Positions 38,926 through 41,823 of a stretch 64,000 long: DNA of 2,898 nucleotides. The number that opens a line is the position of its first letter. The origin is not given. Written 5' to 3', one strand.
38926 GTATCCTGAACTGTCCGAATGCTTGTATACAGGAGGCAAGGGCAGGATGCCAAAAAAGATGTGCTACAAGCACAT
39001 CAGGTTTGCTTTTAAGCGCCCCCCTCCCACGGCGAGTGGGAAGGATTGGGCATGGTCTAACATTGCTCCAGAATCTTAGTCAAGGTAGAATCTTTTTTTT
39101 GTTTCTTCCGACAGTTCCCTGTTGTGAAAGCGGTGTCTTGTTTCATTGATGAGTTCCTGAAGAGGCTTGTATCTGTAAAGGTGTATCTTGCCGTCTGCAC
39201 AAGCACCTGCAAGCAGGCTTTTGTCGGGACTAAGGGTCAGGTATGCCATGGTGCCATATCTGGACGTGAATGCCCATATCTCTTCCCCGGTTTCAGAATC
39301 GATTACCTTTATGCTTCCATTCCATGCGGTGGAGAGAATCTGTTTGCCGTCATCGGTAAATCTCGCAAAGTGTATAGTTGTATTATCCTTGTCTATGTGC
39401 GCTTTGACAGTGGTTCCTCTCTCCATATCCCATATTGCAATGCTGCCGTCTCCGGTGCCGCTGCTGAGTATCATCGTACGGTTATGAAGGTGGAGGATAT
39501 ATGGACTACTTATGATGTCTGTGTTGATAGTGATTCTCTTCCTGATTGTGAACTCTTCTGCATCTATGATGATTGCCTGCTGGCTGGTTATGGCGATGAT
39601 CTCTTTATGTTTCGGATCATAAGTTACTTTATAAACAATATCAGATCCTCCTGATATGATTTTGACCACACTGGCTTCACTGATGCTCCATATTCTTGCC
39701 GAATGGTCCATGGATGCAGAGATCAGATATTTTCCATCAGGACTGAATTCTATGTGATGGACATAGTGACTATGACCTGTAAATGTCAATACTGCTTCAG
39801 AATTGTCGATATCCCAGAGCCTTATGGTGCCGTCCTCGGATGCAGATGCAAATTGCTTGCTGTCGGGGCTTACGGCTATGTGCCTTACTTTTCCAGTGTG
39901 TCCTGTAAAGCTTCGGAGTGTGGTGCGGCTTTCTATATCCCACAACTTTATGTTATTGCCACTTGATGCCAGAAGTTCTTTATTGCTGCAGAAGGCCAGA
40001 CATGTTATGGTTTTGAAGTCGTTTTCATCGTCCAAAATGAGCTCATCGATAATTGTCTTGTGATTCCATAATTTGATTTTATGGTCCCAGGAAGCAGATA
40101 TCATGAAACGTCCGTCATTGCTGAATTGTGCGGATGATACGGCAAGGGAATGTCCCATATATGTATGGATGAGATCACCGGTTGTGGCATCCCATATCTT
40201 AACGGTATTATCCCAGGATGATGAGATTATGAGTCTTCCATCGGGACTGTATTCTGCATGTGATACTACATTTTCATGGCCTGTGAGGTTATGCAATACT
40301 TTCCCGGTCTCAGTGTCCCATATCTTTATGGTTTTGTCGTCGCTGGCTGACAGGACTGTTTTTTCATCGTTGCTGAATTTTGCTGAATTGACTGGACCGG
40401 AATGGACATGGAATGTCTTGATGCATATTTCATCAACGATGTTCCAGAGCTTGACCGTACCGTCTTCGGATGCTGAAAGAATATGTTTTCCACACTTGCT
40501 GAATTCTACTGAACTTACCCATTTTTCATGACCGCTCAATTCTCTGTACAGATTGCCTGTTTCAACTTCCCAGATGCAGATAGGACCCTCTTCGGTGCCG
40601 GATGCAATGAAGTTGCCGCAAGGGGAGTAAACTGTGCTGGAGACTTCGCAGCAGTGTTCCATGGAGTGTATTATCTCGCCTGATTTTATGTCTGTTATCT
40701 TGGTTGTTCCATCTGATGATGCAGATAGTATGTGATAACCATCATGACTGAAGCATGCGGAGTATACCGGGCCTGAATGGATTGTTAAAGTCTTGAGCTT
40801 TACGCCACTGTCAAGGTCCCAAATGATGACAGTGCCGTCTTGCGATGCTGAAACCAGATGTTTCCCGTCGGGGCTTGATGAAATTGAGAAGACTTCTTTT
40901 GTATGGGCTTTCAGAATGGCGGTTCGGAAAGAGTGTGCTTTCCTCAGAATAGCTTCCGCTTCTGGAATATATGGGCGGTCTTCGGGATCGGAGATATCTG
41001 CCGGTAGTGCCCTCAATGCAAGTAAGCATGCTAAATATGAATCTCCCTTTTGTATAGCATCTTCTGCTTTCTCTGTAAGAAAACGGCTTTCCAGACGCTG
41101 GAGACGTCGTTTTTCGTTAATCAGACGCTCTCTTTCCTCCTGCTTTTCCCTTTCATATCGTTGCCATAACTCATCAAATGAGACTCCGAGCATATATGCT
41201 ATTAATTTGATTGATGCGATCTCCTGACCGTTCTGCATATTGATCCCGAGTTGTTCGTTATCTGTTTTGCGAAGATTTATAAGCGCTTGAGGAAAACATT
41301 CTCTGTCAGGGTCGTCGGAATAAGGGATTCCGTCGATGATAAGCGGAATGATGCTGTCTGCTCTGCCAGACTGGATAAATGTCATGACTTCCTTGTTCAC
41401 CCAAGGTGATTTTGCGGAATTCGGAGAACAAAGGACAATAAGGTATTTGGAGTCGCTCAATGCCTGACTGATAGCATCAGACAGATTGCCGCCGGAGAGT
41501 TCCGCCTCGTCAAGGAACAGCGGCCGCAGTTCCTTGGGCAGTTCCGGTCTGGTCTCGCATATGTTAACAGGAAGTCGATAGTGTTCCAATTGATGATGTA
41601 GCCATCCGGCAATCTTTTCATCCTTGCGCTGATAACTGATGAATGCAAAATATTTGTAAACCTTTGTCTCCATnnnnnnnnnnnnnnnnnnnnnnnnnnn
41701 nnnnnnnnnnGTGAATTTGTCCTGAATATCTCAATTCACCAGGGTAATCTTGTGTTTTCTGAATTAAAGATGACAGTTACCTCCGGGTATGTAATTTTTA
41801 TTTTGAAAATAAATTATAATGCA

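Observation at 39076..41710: Stand-alone TIR - coiled-coil - 14x WD40 protein: candidate NADase-type sensor/effector without a STAND NTPase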

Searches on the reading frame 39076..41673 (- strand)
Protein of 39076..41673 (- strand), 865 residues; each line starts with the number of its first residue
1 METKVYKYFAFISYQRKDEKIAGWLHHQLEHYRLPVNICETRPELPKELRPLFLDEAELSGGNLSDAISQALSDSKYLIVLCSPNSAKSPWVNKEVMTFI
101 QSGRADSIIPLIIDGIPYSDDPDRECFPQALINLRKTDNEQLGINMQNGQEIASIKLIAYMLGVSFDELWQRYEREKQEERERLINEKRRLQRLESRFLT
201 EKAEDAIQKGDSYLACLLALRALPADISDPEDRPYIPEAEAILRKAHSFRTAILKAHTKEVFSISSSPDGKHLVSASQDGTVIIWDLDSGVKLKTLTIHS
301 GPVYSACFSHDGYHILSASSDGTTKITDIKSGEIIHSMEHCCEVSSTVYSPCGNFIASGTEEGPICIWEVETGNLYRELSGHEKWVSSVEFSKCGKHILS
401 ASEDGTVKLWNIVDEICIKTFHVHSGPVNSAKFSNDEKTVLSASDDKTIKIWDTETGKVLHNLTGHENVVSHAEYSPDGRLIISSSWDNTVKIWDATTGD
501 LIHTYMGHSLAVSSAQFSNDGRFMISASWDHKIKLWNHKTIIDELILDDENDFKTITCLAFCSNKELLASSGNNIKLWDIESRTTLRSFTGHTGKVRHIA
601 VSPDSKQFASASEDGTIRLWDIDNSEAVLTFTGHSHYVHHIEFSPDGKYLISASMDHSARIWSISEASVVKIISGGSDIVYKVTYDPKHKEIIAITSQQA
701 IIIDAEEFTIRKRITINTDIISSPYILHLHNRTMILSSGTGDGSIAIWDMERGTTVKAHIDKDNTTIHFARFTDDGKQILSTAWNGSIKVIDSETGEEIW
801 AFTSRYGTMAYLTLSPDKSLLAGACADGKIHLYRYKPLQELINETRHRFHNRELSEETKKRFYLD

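Call 3: search_protein_families(library=pfam, proteins=[window:39076-41673:-], max_evalue=0.01)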
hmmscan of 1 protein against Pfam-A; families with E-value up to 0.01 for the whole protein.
window:39076-41673:- (865 aa): 64 families (the best 25 are shown)
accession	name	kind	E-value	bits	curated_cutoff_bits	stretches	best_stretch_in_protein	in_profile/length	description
PF25173.1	Beta-prop_WDR3_1st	-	3.5e-115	382.6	154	5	365-537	11-183/184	WDR3 first beta-propeller domain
PF25174.1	Beta-prop_THOC3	-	6.9e-112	373.3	305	3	247-470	35-258/272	THOC3 beta-propeller domain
PF00400.38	WD40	-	7.2e-103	333.2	27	8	585-621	3-39/39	WD domain, G-beta repeat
PF25175.1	Beta-prop_WDR5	-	7.5e-98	327.9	250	5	378-594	5-222/296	WDR5 beta-propeller domain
PF24807.1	WD40_CDC20-Fz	-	3.4e-85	286.3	200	4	365-620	31-292/292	CDC20/Fizzy WD40 domain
PF24814.1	WD40_Prp19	-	6.3e-84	281.8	320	3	434-626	15-210/281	Prp19 WD40 domain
PF24817.1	WD40_WDHD1_1st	-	2.2e-79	267.1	109.9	6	507-767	3-268/291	WDHD1 first WD40 domain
PF25168.1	Beta-prop_WDR36-Utp21_2nd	-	4.3e-69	233.8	84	7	345-524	116-296/335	WDR36/Utp21 second beta-propeller domain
PF23414.1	Beta-prop_EML_2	-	1.7e-64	218.2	90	4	398-559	13-176/266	Echinoderm microtubule-associated protein second beta-propeller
PF25172.1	Beta-prop_WDR3_2nd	-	1.2e-63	215.5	140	5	421-538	171-288/293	WDR3 second beta-propeller domain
PF25391.1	WD40_Gbeta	-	1.7e-58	198.7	150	4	295-480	50-239/340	G protein beta WD-40 repeat protein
PF24805.1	EIF3I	-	1.7e-57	195.5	200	5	252-361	4-113/324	EIF3I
PF24796.1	WDR55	-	2e-54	185.1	200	5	418-665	46-294/296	WDR55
PF25047.1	Beta-prop_TEP1_2nd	-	4.8e-52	177.1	89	7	339-473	88-222/255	TEP-1 second beta-propeller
PF25171.1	Beta-prop_WDR36-Utp21_1st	-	9.5e-48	163.4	80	4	315-452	123-263/266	WDR36/Utp21 first beta-propeller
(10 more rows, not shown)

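Call 4: search_protein_families(library=padloc, proteins=[window:39076-41673:-], max_evalue=0.01)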
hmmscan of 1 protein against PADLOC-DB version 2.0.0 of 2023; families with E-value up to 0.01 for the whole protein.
window:39076-41673:- (865 aa): 3 families
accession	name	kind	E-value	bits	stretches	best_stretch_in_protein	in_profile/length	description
PDLC02919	HEAT-ARM_XIII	-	4.9e-27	91.8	3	346-458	131-241/1972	-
PDLC02012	SAVED5--SAVED_TIR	-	1.1e-06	26.1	1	10-151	16-142/404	-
PDLC05062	PDC-S66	-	0.00074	17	1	53-102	179-229/282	-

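Call 5: search_protein_families(library=ncbifam, proteins=[window:39076-41673:-], max_evalue=0.01)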
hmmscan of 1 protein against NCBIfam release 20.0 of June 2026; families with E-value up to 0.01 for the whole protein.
window:39076-41673:- (865 aa): 8 families
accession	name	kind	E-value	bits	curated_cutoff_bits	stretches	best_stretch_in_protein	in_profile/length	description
TIGR03866.1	PQQ_ABC_repeats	subfamily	7.4e-15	54.8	287.3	2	399-536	15-151/310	PQQ-dependent catabolism-associated beta-propeller protein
TIGR03300.1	assembly_YfgL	equivalog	9.6e-08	31.1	285.2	0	309-374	62-126/377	outer membrane protein assembly factor BamB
TIGR03075.1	PQQ_enz_alc_DH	subfamily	4.7e-06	25.5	480.05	0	739-810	443-509/530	PQQ-dependent dehydrogenase, methanol/ethanol family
NF053518.1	DipepPtdsDpp5Prph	equivalog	7.5e-06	24.7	900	0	661-782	8-123/655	dipeptidyl-peptidase Dpp5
NF042941.1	Retron_TIR_antiphage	equivalog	0.00054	18.9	600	1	52-102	369-420/464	TIR domain-containing anti-phage reverse transcriptase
NF040588.1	FxsC_Nterm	equivalog_domain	0.0035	17.3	130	1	39-100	35-96/182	TIR-like protein FxsC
NF040902.1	NuoF_pre_CCxxC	domain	0.0038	17.1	45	0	338-366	5-33/53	CCxxC motif-containing NuoF prefix domain-containing protein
NF058526.1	Thoeris_type3_ThcB4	equivalog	0.0075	15.2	220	0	52-97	157-203/375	Thoeris type III anti-phage system protein ThcB4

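Call 8: find_homologous_proteins(query=window:39076-41673:-, max_evalue=1e-10)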
Query window:39076-41673:- (865 aa): 5500 proteins with E <= 1e-10 among 8000 candidates; the best 120 are listed.
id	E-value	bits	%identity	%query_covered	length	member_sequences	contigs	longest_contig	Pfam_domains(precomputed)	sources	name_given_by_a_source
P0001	0.0e+0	1969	99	100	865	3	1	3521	PF23586.3,PF13360.14,PF17005.12,PF25048.2,PF23342.2,PF23411.2,PF02239.23,PF23393.3,PF24797.2,PF20426.5,PF25460.2,PF11715.17,PF25178.1,PF23775.2,PF25173.2,PF23383.2,PF25171.2,PF12894.14,PF21031.3,PF24780.2,PF16755.12,PF23761.2,PF25172.2,PF24782.3,PF08662.18,PF25047.1,PF26550.2,PF23756.2,PF23098.2,PF2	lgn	-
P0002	0.0e+0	1434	72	100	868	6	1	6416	PF23586.3,PF17005.12,PF25048.2,PF23342.2,PF23411.2,PF23215.1,PF02239.23,PF23770.2,PF23393.3,PF23609.2,PF24797.2,PF20426.5,PF25460.2,PF11715.17,PF23749.2,PF25178.1,PF23775.2,PF25173.2,PF23383.2,PF25171.2,PF12894.14,PF21031.3,PF24780.2,PF16755.12,PF23761.2,PF25172.2,PF24782.3,PF25047.1,PF26550.2,PF237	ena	-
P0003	0.0e+0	1378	70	100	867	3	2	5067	PF23586.3,PF13360.14,PF17005.12,PF25048.2,PF23342.2,PF23411.2,PF02239.23,PF23393.3,PF24797.2,PF15492.13,PF20426.5,PF25460.2,PF11715.17,PF23749.2,PF25178.1,PF23775.2,PF25173.2,PF23383.2,PF25171.2,PF12894.14,PF24780.2,PF16755.12,PF23761.2,PF25172.2,PF24782.3,PF25047.1,PF26550.2,PF25293.2,PF23756.2,PF2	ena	-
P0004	0.0e+0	1257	64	100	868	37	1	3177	PF23769.2,PF23586.3,PF23748.2,PF17005.12,PF25048.2,PF23342.2,PF23411.2,PF02239.23,PF23770.2,PF23393.3,PF24797.2,PF20426.5,PF25460.2,PF11715.17,PF25178.1,PF23775.2,PF25173.2,PF23383.2,PF25171.2,PF12894.14,PF21031.3,PF24780.2,PF16755.12,PF23761.2,PF25172.2,PF24782.3,PF08662.18,PF25047.1,PF26550.2,PF23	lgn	-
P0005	0.0e+0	1249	63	100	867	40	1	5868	PF23769.2,PF23586.3,PF23748.2,PF13360.14,PF17005.12,PF25048.2,PF23342.2,PF23411.2,PF23215.1,PF02239.23,PF23770.2,PF23393.3,PF23609.2,PF24797.2,PF20426.5,PF25460.2,PF11715.17,PF23749.2,PF25178.1,PF23775.2,PF25173.2,PF23383.2,PF25171.2,PF12894.14,PF24780.2,PF16755.12,PF23761.2,PF25172.2,PF24782.3,PF25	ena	-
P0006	0.0e+0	1241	62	100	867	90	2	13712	PF23769.2,PF23586.3,PF17005.12,PF25048.2,PF23342.2,PF23411.2,PF23215.1,PF02239.23,PF23770.2,PF23393.3,PF23609.2,PF24797.2,PF20426.5,PF25460.2,PF11715.17,PF23749.2,PF25178.1,PF23775.2,PF25173.2,PF23383.2,PF25171.2,PF12894.14,PF21031.3,PF24780.2,PF16755.12,PF23761.2,PF25172.2,PF24782.3,PF25047.1,PF265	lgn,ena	-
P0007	0.0e+0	1239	63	100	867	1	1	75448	PF23769.2,PF23586.3,PF13360.14,PF17005.12,PF25048.2,PF23342.2,PF23411.2,PF23215.1,PF02239.23,PF23393.3,PF23609.2,PF24797.2,PF20426.5,PF25460.2,PF11715.17,PF25178.1,PF23775.2,PF25173.2,PF23383.2,PF25171.2,PF12894.14,PF24780.2,PF16755.12,PF23761.2,PF25172.2,PF24782.3,PF25047.1,PF26550.2,PF23756.2,PF23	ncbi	ncbi:MAG: TIR domain-containing protein [Candidatus Cryptobacteroides sp.]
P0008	0.0e+0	1199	61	100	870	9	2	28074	PF23769.2,PF23586.3,PF13360.14,PF17005.12,PF25048.2,PF23342.2,PF23411.2,PF02239.23,PF23393.3,PF23609.2,PF24797.2,PF20426.5,PF25460.2,PF11715.17,PF23749.2,PF25178.1,PF23775.2,PF25173.2,PF23383.2,PF25171.2,PF12894.14,PF21031.3,PF24780.2,PF16755.12,PF23761.2,PF25172.2,PF24782.3,PF25047.1,PF26550.2,PF23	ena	-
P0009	0.0e+0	1190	60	100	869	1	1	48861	PF23769.2,PF23586.3,PF17005.12,PF25048.2,PF23342.2,PF23411.2,PF23215.1,PF02239.23,PF23770.2,PF23393.3,PF24797.2,PF20426.5,PF25460.2,PF11715.17,PF23749.2,PF25178.1,PF23775.2,PF25173.2,PF23383.2,PF25171.2,PF12894.14,PF21031.3,PF24780.2,PF16755.12,PF23761.2,PF25172.2,PF24782.3,PF25047.1,PF26550.2,PF237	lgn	-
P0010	0.0e+0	1022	54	100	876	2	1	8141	PF17005.12,PF25048.2,PF23342.2,PF23411.2,PF23215.1,PF02239.23,PF23393.3,PF23609.2,PF24797.2,PF20426.5,PF25460.2,PF11715.17,PF25178.1,PF23775.2,PF25173.2,PF23383.2,PF25171.2,PF12894.14,PF24780.2,PF16755.12,PF23761.2,PF25172.2,PF24782.3,PF25047.1,PF26550.2,PF23756.2,PF23098.2,PF25168.2,PF24105.2,PF248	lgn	-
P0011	1.0e-228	780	32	99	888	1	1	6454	PF23769.2,PF23586.3,PF13360.14,PF17005.12,PF25048.2,PF23342.2,PF23411.2,PF02239.23,PF23393.3,PF23609.2,PF24797.2,PF20426.5,PF25460.2,PF11715.17,PF25178.1,PF23775.2,PF25173.2,PF23383.2,PF25171.2,PF12894.14,PF04762.19,PF21031.3,PF24780.2,PF16755.12,PF23761.2,PF25172.2,PF24782.3,PF08662.18,PF25047.1,PF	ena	-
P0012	1.4e-211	723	37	99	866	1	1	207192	PF23586.3,PF13360.14,PF17005.12,PF25048.2,PF23342.2,PF23411.2,PF23215.1,PF02239.23,PF23770.2,PF23393.3,PF23609.2,PF24797.2,PF20426.5,PF25460.2,PF11715.17,PF23749.2,PF25178.1,PF23335.2,PF23775.2,PF25173.2,PF23383.2,PF25171.2,PF12894.14,PF21783.3,PF21031.3,PF24780.2,PF08450.19,PF16755.12,PF23761.2,PF2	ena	-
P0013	3.4e-205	702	35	100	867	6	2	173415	PF10647.16,PF23586.3,PF13360.14,PF17005.12,PF25048.2,PF23342.2,PF23411.2,PF02239.23,PF11178.14,PF10584.15,PF23393.3,PF23609.2,PF24797.2,PF20426.5,PF25460.2,PF11715.17,PF25178.1,PF23775.2,PF25173.2,PF23383.2,PF25171.2,PF12894.14,PF21783.3,PF24780.2,PF16755.12,PF23761.2,PF25172.2,PF24782.3,PF08662.18,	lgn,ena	-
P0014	2.3e-202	693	30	96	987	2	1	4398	PF23586.3,PF13360.14,PF17005.12,PF25048.2,PF23342.2,PF23411.2,PF02239.23,PF15869.12,PF10584.15,PF23393.3,PF24797.2,PF20426.5,PF25460.2,PF11715.17,PF25178.1,PF23335.2,PF23775.2,PF25173.2,PF23383.2,PF25171.2,PF12894.14,PF24780.2,PF16755.12,PF23761.2,PF25172.2,PF24782.3,PF08662.18,PF25047.1,PF26550.2,P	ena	-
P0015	5.9e-201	688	33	100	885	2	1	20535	PF23769.2,PF23586.3,PF17005.12,PF25048.2,PF23342.2,PF23411.2,PF02239.23,PF23393.3,PF23609.2,PF24797.2,PF20426.5,PF25460.2,PF11715.17,PF25178.1,PF23775.2,PF25173.2,PF23383.2,PF25171.2,PF12894.14,PF24780.2,PF23761.2,PF25172.2,PF24782.3,PF08662.18,PF25047.1,PF26550.2,PF23098.2,PF25168.2,PF24105.2,PF248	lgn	-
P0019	1.8e-194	666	28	68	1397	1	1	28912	PF25048.2,PF23342.2,PF23411.2,PF23393.3,PF24797.2,PF20426.5,PF25460.2,PF11715.17,PF25178.1,PF23775.2,PF25173.2,PF23383.2,PF25171.2,PF12894.14,PF20703.4,PF24780.2,PF16755.12,PF25172.2,PF24782.3,PF08662.18,PF25047.1,PF26550.2,PF23098.2,PF25168.2,PF24105.2,PF24805.2,PF24017.3,PF13570.14,PF24817.2,PF237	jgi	jgi:WD40 repeat protein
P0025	2.9e-189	649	37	99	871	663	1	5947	PF10647.16,PF23586.3,PF13360.14,PF17005.12,PF25048.2,PF23342.2,PF23411.2,PF23215.1,PF02239.23,PF10584.15,PF23393.3,PF23609.2,PF24797.2,PF20426.5,PF25460.2,PF11715.17,PF23749.2,PF25178.1,PF23775.2,PF25173.2,PF23383.2,PF25171.2,PF12894.14,PF21783.3,PF21031.3,PF24780.2,PF16755.12,PF23761.2,PF25172.2,PF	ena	-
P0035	1.6e-183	630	36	100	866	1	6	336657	PF23769.2,PF23586.3,PF13360.14,PF17005.12,PF25048.2,PF23342.2,PF23411.2,PF23215.1,PF02239.23,PF25463.2,PF23393.3,PF23609.2,PF24797.2,PF20426.5,PF25460.2,PF11715.17,PF25178.1,PF23775.2,PF25173.2,PF23383.2,PF25171.2,PF12894.14,PF24780.2,PF16755.12,PF23761.2,PF25172.2,PF24782.3,PF08662.18,PF25047.1,PF2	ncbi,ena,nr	ncbi:MAG: TIR domain-containing protein [Bacteroidales bacterium]|nr:TIR domain-containing protein [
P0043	2.7e-180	620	34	80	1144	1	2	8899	PF23769.2,PF23586.3,PF13360.14,PF17005.12,PF25048.2,PF23342.2,PF23411.2,PF23215.1,PF10584.15,PF23770.2,PF23393.3,PF25279.1,PF23609.2,PF24797.2,PF20426.5,PF25460.2,PF11715.17,PF25178.1,PF23335.2,PF23775.2,PF25173.2,PF23383.2,PF25171.2,PF12894.14,PF20703.4,PF24780.2,PF16755.12,PF23761.2,PF25172.2,PF24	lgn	-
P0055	8.9e-178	611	39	83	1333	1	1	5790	PF23586.3,PF13360.14,PF17005.12,PF25048.2,PF23342.2,PF23411.2,PF02239.23,PF10584.15,PF07728.21,PF23770.2,PF13541.13,PF23393.3,PF23609.2,PF24797.2,PF20426.5,PF25460.2,PF11715.17,PF23749.2,PF25178.1,PF23335.2,PF23775.2,PF25173.2,PF23383.2,PF25171.2,PF12894.14,PF21031.3,PF24780.2,PF08450.19,PF16755.12,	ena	-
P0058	9.6e-177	608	30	99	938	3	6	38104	PF23769.2,PF23586.3,PF13360.14,PF17005.12,PF25048.2,PF23342.2,PF23411.2,PF23215.1,PF02239.23,PF23770.2,PF23393.3,PF23609.2,PF24797.2,PF15492.13,PF20426.5,PF25460.2,PF11715.17,PF25178.1,PF23775.2,PF25173.2,PF23383.2,PF25171.2,PF12894.14,PF21031.3,PF24780.2,PF08450.19,PF16755.12,PF23761.2,PF25172.2,PF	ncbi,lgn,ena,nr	ncbi:MAG: PD40 domain-containing protein [Candidatus Methanomethylophilaceae archaeon]|nr:PD40 domai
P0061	3.1e-176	606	37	87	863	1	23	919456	PF23769.2,PF10647.16,PF23586.3,PF13360.14,PF17005.12,PF25048.2,PF23342.2,PF23411.2,PF23215.1,PF02239.23,PF10584.15,PF23770.2,PF23393.3,PF23609.2,PF24797.2,PF15492.13,PF20426.5,PF25460.2,PF11715.17,PF23749.2,PF25178.1,PF23335.2,PF23775.2,PF25173.2,PF23383.2,PF25171.2,PF12894.14,PF21783.3,PF24780.2,PF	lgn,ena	-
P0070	3.7e-174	599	36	87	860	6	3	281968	PF23586.3,PF13360.14,PF17005.12,PF25048.2,PF23342.2,PF23411.2,PF02239.23,PF10584.15,PF23770.2,PF23393.3,PF23609.2,PF24797.2,PF20426.5,PF25460.2,PF11715.17,PF23749.2,PF25178.1,PF23775.2,PF25173.2,PF23383.2,PF25171.2,PF12894.14,PF21783.3,PF24780.2,PF16755.12,PF23761.2,PF25172.2,PF24782.3,PF08662.18,PF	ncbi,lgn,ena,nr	ncbi:MAG TPA: TIR domain-containing protein [Candidatus Alistipes cottocaccae]|nr:TIR domain-contain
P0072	3.2e-173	596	32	100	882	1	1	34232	PF23769.2,PF23586.3,PF17005.12,PF25048.2,PF23342.2,PF23411.2,PF02239.23,PF23393.3,PF24797.2,PF20426.5,PF25460.2,PF11715.17,PF25178.1,PF23775.2,PF25173.2,PF23383.2,PF25171.2,PF12894.14,PF24780.2,PF16755.12,PF23761.2,PF25172.2,PF24782.3,PF08662.18,PF25047.1,PF26550.2,PF23756.2,PF23098.2,PF25168.2,PF24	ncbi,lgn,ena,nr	ncbi:MAG: TIR domain-containing protein [Prevotella sp.]|nr:TIR domain-containing protein [Prevotell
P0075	3.9e-173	596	43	76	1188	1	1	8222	PF23586.3,PF13360.14,PF17005.12,PF25048.2,PF23342.2,PF23411.2,PF02239.23,PF10584.15,PF13541.13,PF23393.3,PF23609.2,PF24797.2,PF20426.5,PF25460.2,PF11715.17,PF25178.1,PF23775.2,PF25173.2,PF23383.2,PF25171.2,PF12894.14,PF21783.3,PF24780.2,PF16755.12,PF23761.2,PF25172.2,PF24782.3,PF08662.18,PF25047.1,P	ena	-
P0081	1.4e-171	591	30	74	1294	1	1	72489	PF23586.3,PF25048.2,PF23342.2,PF13191.13,PF23393.3,PF23609.2,PF24797.2,PF20426.5,PF25460.2,PF11715.17,PF25178.1,PF23775.2,PF25173.2,PF23383.2,PF25171.2,PF12894.14,PF20703.4,PF24780.2,PF16755.12,PF25172.2,PF24782.3,PF08662.18,PF25047.1,PF26550.2,PF23098.2,PF25168.2,PF24105.2,PF24805.2,PF24017.3,PF135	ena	-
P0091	2.0e-168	580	34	66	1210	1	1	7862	PF23769.2,PF10647.16,PF23586.3,PF17005.12,PF25048.2,PF23342.2,PF23411.2,PF02239.23,PF18974.6,PF23770.2,PF23393.3,PF23609.2,PF20426.5,PF25460.2,PF11715.17,PF25178.1,PF23775.2,PF25173.2,PF23383.2,PF25171.2,PF12894.14,PF21783.3,PF13555.13,PF20703.4,PF24780.2,PF16755.12,PF23761.2,PF25172.2,PF24782.3,PF2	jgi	-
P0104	1.4e-163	564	28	99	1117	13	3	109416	PF23586.3,PF17005.12,PF25048.2,PF23342.2,PF23411.2,PF23215.1,PF02239.23,PF23393.3,PF23609.2,PF24797.2,PF20426.5,PF25460.2,PF11715.17,PF25178.1,PF23775.2,PF25173.2,PF23383.2,PF25171.2,PF12894.14,PF24780.2,PF16755.12,PF23761.2,PF25172.2,PF24782.3,PF08662.18,PF25047.1,PF12868.13,PF23756.2,PF23098.2,PF2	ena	-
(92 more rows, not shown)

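Call 30: find_encoding_contigs(protein=P0007, flank=10000, max_places=3)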
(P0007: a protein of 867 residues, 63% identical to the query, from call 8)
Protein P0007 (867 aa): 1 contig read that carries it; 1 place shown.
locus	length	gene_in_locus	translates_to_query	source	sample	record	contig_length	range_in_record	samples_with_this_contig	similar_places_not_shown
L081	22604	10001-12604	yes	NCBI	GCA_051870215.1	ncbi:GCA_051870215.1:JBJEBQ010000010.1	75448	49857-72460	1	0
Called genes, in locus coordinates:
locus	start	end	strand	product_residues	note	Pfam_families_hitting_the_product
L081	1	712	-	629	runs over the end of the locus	PF02518:HATPase_c, PF13589:HATPase_c_3, PF01119:DNA_mis_repair, PF08676:MutL_C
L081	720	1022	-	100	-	-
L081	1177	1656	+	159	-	PF02542:YgbB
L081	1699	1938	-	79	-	PF10387:DUF2442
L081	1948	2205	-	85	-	PF13711:DUF4160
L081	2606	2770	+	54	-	-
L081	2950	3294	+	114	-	-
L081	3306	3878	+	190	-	-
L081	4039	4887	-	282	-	-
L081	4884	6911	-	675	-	PF18860:AbiJ_NTD3, PF13304:AAA_21, PF13175:AAA_15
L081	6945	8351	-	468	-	-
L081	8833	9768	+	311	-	PF00892:EamA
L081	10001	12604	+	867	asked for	PF08937:ThsB_TIR, PF13676:TIR_2, PF24105:Beta-prop_CAF1B_HIR1, PF24814:WD40_Prp19, PF24817:WD40_WDHD1_1st, PF25047:Beta-prop_TEP1_2nd, PF25173:Beta-prop_WDR3_1st, PF25174:Beta-prop_THOC3, +126 more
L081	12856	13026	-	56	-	PF16255:Lipase_GDSL_lke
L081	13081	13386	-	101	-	-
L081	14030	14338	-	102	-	PF00338:Ribosomal_S10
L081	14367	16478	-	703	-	PF00009:GTP_EFTU, PF03144:GTP_EFTU_D2, PF22042:EF-G_D2, PF14492:EFG_III, PF16658:RF3_C (weak), PF03764:EFG_IV, PF00679:EFG_C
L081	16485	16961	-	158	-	PF00177:Ribosomal_S7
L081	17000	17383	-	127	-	PF00164:Ribosom_S12_S23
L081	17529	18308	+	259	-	PF13739:PdaC, PF11738:DUF3298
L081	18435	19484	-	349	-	-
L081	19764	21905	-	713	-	PF07715:Plug, PF00593:TonB_dep_Rec_b-barrel, PF14905:OMP_b-brl_3 (faint)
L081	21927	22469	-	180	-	-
